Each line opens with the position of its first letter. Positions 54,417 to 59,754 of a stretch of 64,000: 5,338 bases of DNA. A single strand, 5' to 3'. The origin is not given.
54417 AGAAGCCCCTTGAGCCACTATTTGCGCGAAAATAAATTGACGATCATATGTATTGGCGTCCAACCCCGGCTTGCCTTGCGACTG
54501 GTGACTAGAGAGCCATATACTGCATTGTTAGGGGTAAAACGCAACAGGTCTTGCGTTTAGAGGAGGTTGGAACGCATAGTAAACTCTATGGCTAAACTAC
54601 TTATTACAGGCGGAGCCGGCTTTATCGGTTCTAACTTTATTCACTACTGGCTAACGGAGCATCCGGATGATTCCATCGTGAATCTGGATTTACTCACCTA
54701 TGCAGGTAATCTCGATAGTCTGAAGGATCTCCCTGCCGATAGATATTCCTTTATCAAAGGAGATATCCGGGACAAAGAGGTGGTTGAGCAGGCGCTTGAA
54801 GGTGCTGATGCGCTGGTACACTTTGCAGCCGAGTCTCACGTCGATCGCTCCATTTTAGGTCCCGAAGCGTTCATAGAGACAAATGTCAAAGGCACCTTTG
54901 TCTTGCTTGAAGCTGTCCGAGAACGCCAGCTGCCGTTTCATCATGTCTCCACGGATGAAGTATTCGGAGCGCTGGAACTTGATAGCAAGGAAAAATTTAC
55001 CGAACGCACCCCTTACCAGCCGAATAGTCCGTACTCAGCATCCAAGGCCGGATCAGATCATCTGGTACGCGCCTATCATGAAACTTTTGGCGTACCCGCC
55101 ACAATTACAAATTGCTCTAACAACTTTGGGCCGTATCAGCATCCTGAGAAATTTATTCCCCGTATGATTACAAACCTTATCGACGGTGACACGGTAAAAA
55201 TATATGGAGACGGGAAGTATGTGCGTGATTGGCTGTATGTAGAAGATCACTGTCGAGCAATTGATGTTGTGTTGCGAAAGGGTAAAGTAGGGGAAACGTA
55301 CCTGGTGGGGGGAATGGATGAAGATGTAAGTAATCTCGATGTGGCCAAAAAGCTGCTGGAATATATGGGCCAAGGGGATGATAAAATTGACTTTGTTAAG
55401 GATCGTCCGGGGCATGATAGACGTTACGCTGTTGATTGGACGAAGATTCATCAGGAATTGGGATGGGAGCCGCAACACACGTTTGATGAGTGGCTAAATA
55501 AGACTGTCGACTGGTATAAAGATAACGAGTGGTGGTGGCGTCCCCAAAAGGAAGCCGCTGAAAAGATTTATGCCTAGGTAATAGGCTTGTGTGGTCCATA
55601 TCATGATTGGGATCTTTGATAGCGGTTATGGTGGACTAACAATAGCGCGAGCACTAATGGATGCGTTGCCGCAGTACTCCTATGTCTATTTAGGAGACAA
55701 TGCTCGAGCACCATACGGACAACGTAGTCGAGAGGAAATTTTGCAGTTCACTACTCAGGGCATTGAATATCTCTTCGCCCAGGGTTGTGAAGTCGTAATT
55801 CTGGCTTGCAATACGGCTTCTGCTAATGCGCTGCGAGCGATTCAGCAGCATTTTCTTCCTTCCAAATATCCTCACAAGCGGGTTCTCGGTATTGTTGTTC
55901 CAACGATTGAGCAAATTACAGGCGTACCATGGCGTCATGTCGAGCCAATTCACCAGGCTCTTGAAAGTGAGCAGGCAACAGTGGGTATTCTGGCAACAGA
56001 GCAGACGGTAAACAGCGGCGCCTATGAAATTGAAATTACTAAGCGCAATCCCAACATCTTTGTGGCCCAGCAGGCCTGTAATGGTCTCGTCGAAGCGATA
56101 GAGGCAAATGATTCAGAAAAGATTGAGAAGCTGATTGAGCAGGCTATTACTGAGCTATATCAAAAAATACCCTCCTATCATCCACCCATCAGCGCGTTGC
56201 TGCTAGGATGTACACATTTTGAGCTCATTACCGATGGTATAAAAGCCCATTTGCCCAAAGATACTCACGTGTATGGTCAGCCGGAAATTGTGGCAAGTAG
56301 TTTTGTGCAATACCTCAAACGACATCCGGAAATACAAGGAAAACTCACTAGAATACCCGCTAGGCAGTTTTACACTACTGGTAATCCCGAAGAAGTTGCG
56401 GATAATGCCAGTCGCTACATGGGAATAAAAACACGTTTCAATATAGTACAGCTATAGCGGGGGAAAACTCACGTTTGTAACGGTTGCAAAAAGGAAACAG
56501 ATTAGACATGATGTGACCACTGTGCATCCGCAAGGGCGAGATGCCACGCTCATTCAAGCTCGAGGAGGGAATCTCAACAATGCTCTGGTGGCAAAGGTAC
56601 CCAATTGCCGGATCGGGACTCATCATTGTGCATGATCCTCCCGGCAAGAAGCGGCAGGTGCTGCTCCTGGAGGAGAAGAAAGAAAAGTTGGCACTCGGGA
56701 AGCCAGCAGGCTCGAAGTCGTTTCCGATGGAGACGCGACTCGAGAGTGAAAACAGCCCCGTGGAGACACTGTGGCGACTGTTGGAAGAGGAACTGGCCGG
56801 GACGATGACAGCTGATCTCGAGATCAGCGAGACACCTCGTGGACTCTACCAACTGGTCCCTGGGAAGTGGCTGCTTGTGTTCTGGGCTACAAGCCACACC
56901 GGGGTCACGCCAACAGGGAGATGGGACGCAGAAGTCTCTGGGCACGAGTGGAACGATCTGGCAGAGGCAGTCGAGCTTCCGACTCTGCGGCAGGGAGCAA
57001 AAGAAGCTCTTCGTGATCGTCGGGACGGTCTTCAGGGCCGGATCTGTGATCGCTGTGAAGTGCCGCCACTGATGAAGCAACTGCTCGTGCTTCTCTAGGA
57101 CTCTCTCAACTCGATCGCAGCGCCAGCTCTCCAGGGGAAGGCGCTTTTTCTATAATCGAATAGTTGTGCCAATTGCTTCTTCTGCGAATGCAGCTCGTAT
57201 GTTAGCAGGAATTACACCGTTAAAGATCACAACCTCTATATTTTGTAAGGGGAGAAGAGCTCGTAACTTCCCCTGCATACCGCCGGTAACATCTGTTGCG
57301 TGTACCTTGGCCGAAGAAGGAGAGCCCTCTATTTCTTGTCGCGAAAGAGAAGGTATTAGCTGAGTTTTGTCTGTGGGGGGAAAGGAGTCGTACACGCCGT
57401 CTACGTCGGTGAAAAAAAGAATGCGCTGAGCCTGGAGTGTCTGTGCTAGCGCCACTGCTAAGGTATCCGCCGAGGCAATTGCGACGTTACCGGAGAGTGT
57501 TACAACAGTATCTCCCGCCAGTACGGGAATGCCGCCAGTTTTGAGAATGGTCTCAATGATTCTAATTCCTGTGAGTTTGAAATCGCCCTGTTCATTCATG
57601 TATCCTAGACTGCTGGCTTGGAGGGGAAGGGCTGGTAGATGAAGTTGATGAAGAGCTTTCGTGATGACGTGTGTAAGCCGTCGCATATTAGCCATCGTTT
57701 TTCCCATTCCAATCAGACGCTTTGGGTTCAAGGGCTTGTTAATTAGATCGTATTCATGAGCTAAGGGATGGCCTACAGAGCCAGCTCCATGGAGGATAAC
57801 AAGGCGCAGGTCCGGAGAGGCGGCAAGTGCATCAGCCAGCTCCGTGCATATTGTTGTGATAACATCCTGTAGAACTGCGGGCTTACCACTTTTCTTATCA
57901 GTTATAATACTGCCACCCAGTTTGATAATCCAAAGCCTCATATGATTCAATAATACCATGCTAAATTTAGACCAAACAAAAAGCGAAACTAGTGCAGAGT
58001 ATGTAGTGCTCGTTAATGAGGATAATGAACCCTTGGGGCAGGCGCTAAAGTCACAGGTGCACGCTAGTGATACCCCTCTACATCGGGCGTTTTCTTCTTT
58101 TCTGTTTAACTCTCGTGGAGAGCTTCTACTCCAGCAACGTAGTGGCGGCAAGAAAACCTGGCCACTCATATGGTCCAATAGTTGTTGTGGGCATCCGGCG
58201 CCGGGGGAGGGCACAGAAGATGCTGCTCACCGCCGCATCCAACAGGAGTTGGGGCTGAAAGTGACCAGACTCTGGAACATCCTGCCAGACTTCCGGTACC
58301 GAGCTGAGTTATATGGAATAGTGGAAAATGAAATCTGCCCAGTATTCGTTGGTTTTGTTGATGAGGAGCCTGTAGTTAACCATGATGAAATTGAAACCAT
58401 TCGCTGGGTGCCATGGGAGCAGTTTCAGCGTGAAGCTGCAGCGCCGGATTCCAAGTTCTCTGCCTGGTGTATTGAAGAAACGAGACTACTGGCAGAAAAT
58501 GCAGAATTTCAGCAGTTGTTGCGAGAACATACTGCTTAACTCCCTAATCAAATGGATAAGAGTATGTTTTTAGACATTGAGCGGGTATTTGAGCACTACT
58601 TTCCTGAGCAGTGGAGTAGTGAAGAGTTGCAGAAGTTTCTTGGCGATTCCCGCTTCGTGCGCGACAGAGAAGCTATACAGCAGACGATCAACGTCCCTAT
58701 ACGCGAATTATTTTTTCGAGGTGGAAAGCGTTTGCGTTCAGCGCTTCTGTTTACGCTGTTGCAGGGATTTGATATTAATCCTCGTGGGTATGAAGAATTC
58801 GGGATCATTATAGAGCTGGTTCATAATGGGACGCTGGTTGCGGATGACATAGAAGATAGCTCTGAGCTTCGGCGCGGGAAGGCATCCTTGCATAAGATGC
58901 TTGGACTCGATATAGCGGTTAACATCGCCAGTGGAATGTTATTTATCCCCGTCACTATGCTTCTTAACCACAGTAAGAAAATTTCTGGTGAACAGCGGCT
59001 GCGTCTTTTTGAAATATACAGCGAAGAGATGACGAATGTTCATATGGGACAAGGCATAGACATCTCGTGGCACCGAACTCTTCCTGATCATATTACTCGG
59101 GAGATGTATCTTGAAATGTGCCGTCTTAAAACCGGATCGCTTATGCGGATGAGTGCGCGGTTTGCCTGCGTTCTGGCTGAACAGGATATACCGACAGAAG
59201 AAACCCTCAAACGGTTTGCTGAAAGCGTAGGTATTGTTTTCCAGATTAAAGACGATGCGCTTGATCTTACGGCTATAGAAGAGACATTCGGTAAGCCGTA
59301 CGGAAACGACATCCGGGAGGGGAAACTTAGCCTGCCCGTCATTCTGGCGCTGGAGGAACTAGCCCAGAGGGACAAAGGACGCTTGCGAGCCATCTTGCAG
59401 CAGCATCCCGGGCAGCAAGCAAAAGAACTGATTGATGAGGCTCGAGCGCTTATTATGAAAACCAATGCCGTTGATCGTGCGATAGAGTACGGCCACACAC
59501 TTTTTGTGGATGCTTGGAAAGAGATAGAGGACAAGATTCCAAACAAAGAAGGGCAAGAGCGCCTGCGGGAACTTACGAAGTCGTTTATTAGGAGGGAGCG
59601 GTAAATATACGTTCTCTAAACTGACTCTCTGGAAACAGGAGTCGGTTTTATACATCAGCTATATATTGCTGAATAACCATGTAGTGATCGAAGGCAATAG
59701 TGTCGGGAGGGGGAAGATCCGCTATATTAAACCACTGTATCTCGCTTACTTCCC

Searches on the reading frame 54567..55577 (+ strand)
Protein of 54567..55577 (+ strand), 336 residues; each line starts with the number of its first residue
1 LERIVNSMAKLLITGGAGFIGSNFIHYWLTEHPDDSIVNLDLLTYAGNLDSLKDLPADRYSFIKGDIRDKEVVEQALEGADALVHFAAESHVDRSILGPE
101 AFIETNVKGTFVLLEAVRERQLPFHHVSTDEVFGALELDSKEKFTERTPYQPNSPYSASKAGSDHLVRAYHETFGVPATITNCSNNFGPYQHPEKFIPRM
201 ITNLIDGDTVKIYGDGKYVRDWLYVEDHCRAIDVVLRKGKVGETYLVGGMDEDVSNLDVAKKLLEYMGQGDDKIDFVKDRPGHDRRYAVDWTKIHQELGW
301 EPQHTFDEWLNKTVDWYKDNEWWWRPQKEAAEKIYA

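Call 15: search_protein_families(library=pfam, proteins=[window:54567-55577:+], max_evalue=0.001)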
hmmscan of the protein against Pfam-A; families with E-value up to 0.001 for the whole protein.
window:54567-55577:+ (336 aa): 8 families
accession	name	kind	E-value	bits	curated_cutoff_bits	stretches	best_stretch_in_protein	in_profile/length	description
PF16363.11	GDP_Man_Dehyd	-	1.8e-83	281.2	27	1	12-312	1-331/332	GDP-mannose 4,6 dehydratase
PF01370.27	Epimerase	-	8.8e-66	222.2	20.9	1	12-248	2-240/240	NAD dependent epimerase/dehydratase family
PF01073.25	3Beta_HSD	-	3.5e-20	72.6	22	1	12-228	1-221/280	3-beta hydroxysteroid dehydrogenase/isomerase family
PF04321.23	RmlD_sub_bind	-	1.6e-14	54.1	27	1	10-265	2-229/287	RmlD substrate binding domain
PF07993.18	NAD_binding_4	-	4.5e-14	52.7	20.1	1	13-188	1-209/258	Male sterility protein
PF02719.21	Polysacc_synt_2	-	5.1e-13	49.3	20.2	1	11-131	1-130/293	Polysaccharide biosynthesis protein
PF00106.31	adh_short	-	6.3e-05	23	26.6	0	12-117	4-119/195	short chain dehydrogenase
PF13460.12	NAD_binding_10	-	0.00063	20.1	27.2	0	16-120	2-88/184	NAD(P)H-binding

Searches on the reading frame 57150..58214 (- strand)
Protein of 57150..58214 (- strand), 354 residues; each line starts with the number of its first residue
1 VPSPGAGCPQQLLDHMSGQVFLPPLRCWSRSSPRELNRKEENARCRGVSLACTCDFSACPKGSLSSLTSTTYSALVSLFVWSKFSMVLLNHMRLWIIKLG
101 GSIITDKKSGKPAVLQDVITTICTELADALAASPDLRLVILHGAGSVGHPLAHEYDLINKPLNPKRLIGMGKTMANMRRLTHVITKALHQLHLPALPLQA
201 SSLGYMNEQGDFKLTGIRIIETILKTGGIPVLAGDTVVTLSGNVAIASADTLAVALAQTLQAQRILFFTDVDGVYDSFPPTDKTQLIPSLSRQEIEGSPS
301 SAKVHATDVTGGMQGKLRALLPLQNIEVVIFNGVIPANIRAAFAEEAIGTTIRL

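Call 15: search_protein_families(library=pfam, proteins=[window:57150-58214:-], max_evalue=0.001)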
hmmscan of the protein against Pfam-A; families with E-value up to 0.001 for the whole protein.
window:57150-58214:- (354 aa): 1 family
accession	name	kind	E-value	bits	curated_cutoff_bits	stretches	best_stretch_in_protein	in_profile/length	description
PF00696.33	AA_kinase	-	1.5e-37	130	24.9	1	94-332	2-234/234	Amino acid kinase family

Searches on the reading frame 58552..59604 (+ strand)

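Call 15: search_protein_families(library=pfam, proteins=[window:58552-59604:+], max_evalue=0.001)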
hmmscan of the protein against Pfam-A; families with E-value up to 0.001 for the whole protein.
window:58552-59604:+ (350 aa): 1 family
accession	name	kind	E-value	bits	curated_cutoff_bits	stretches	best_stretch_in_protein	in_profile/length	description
PF00348.22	polyprenyl_synt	-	5.1e-61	206.5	27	1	44-291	2-245/251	Polyprenyl synthetase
